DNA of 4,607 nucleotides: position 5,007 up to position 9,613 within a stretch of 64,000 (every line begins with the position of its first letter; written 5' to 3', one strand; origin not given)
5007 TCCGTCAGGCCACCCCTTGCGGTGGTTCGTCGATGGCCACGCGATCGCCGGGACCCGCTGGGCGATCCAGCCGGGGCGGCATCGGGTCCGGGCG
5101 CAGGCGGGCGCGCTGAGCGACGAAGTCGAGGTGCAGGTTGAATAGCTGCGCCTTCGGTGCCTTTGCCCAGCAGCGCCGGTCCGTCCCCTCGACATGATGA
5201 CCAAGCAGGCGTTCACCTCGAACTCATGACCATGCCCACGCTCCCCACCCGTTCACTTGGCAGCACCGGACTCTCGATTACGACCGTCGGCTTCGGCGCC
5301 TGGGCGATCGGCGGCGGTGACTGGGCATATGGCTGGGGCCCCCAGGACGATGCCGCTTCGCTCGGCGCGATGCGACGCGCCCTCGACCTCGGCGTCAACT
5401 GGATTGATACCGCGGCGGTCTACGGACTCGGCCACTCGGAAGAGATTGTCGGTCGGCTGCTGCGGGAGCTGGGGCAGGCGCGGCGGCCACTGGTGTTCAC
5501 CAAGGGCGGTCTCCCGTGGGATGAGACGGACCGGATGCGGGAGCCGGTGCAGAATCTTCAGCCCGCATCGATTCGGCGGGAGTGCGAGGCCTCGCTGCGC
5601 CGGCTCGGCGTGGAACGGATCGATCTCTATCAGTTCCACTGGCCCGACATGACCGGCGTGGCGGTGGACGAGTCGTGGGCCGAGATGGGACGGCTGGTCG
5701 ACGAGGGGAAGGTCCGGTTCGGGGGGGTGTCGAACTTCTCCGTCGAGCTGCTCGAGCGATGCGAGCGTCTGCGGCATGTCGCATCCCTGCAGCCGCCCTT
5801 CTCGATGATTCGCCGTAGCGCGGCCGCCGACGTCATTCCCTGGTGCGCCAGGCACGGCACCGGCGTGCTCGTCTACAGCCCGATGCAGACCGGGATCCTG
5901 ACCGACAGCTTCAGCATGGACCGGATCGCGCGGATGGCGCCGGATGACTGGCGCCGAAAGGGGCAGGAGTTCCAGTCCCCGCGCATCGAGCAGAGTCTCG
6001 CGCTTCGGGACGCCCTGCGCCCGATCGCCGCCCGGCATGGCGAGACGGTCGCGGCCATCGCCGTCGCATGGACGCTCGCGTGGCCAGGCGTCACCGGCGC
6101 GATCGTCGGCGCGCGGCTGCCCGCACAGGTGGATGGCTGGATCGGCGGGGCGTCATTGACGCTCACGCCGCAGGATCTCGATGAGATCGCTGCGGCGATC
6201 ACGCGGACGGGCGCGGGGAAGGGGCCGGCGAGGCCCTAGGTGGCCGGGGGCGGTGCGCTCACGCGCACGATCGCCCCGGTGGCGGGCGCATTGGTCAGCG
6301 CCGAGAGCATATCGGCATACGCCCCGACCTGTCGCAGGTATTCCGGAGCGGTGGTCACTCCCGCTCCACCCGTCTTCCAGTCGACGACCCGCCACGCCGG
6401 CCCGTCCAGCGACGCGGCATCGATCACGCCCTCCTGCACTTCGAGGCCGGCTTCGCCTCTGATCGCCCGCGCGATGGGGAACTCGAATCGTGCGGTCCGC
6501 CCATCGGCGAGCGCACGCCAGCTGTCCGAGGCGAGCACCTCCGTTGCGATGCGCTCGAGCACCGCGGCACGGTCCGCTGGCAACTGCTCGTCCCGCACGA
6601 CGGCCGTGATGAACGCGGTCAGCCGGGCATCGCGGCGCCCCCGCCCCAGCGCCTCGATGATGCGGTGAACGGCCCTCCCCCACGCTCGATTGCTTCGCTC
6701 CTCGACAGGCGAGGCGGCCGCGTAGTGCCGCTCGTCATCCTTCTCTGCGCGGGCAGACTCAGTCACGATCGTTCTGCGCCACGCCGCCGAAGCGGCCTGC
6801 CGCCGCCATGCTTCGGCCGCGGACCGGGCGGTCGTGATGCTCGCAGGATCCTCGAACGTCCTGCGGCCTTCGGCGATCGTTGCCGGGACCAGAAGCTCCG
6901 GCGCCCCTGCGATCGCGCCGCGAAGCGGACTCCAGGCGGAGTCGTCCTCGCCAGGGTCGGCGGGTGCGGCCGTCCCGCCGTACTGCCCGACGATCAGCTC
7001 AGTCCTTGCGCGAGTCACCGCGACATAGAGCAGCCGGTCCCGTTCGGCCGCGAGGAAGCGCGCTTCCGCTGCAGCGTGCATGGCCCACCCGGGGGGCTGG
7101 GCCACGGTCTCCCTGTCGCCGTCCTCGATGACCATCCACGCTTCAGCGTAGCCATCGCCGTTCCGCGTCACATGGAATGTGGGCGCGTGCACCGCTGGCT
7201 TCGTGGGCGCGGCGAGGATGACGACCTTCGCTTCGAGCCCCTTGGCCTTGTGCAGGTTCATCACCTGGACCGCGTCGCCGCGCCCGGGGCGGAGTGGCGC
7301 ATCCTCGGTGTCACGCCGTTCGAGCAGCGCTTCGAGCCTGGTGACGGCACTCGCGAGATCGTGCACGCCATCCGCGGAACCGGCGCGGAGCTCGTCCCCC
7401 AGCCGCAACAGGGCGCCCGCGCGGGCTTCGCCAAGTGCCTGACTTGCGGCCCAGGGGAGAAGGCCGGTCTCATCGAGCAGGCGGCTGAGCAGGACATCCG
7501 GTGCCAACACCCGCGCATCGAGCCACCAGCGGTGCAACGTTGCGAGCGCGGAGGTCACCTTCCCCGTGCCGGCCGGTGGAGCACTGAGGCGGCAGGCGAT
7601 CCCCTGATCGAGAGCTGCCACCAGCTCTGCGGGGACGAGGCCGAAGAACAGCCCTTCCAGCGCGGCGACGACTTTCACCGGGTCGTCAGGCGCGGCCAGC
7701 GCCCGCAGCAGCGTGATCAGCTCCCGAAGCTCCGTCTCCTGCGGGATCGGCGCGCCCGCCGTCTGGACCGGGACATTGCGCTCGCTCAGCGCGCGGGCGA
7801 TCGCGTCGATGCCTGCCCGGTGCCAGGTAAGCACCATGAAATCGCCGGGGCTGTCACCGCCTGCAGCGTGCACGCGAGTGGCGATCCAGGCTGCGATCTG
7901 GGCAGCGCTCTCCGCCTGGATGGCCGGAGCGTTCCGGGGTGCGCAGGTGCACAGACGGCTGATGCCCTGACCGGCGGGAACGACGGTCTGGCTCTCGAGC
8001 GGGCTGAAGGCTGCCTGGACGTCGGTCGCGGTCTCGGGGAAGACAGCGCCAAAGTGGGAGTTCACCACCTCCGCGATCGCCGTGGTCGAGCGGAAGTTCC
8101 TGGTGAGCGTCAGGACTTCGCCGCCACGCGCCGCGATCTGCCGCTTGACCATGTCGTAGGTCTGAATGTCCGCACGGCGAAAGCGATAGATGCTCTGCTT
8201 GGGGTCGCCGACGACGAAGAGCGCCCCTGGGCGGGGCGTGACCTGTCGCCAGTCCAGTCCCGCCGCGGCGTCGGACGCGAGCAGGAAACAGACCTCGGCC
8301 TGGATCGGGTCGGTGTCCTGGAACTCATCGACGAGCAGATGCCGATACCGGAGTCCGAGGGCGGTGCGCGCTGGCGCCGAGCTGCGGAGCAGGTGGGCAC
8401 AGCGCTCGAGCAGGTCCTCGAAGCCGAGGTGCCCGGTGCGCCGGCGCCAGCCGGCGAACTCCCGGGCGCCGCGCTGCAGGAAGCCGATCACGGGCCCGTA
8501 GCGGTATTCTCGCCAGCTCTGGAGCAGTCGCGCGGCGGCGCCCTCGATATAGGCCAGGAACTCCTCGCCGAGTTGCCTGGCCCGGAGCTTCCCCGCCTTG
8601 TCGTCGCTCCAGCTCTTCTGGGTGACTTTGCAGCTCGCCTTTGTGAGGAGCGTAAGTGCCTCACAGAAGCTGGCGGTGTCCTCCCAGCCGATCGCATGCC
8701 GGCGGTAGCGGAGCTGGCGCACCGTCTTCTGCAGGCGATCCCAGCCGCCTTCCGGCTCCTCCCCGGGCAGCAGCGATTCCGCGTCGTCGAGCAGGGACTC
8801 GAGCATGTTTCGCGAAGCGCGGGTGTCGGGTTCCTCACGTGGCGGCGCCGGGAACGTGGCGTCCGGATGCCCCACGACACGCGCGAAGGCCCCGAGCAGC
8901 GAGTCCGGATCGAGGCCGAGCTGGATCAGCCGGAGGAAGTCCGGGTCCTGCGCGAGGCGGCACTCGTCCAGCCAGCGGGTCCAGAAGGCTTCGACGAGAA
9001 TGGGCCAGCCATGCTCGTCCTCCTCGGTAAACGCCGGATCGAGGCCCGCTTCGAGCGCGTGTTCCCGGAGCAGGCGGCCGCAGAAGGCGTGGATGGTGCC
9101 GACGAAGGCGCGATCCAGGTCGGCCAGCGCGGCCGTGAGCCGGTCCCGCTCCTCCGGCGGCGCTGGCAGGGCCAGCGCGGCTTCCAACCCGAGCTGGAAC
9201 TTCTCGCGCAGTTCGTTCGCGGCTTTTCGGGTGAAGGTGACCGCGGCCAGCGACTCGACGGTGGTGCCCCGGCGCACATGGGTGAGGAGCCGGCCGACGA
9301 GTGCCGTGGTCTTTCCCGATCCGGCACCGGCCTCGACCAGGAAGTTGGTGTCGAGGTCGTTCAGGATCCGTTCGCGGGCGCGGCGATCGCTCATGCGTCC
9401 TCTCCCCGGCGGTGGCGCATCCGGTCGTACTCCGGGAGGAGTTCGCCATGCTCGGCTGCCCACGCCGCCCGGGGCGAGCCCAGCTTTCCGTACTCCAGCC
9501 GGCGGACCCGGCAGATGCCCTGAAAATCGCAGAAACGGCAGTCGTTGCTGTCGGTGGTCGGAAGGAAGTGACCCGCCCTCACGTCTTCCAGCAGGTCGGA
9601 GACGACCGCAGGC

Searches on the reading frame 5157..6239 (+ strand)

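Call 77: search_protein_families(library=pfam, proteins=[window:5157-6239:+], max_evalue=0.00001)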
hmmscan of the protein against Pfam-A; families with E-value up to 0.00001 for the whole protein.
window:5157-6239:+ (360 aa): 1 family
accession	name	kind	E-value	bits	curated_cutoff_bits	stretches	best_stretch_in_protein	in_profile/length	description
PF00248.27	Aldo_ket_red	-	1.2e-64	218.6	24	1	44-347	2-289/291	Aldo/keto reductase family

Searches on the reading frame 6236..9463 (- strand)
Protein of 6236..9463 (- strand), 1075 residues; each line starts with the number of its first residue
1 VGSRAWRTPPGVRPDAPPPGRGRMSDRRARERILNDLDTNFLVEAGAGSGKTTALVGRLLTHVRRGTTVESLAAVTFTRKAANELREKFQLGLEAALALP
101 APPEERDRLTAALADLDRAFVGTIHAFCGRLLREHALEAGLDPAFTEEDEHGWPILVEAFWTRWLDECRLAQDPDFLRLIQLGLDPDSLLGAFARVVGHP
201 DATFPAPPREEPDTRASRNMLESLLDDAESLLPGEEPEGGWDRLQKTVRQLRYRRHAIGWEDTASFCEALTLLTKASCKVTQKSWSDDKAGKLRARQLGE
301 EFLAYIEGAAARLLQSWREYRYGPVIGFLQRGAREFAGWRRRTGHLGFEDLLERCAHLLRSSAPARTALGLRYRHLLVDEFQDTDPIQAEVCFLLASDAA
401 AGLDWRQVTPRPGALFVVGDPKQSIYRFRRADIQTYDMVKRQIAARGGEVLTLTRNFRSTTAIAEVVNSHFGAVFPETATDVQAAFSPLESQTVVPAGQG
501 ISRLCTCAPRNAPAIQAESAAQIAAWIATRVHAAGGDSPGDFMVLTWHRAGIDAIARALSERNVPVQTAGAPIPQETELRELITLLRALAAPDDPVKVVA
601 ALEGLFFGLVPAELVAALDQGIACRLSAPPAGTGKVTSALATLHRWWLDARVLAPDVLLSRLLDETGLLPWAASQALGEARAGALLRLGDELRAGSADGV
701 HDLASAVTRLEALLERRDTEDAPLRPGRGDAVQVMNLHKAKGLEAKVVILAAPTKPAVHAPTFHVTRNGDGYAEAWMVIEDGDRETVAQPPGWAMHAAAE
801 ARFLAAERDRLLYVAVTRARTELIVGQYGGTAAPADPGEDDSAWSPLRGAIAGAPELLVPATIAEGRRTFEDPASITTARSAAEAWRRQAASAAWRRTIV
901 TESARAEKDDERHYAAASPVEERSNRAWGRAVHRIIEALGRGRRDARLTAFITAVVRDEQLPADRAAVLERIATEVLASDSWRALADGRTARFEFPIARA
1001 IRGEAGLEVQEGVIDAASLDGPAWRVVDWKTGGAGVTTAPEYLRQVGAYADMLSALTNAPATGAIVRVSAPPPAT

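Call 77: search_protein_families(library=pfam, proteins=[window:6236-9463:-], max_evalue=0.00001)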
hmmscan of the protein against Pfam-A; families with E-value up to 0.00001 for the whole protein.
window:6236-9463:- (1075 aa): 5 families
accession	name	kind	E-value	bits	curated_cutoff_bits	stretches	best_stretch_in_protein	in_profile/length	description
PF00580.27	UvrD-helicase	-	1.3e-49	169.8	23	1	31-442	6-269/271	UvrD/REP helicase N-terminal domain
PF13245.12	AAA_19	-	3.7e-14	53.5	25.1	1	39-429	12-134/134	AAA domain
PF13361.12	UvrD_C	-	4.2e-14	53.2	25.6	1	728-825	284-345/350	UvrD-like helicase C-terminal domain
PF13538.12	UvrD_C_2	-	1.8e-09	37.7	27.4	0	802-825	28-51/52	UvrD-like helicase C-terminal domain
PF12705.13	PDDEXK_1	-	1.2e-08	35.7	22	1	921-1065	30-186/247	PD-(D/E)XK nuclease superfamily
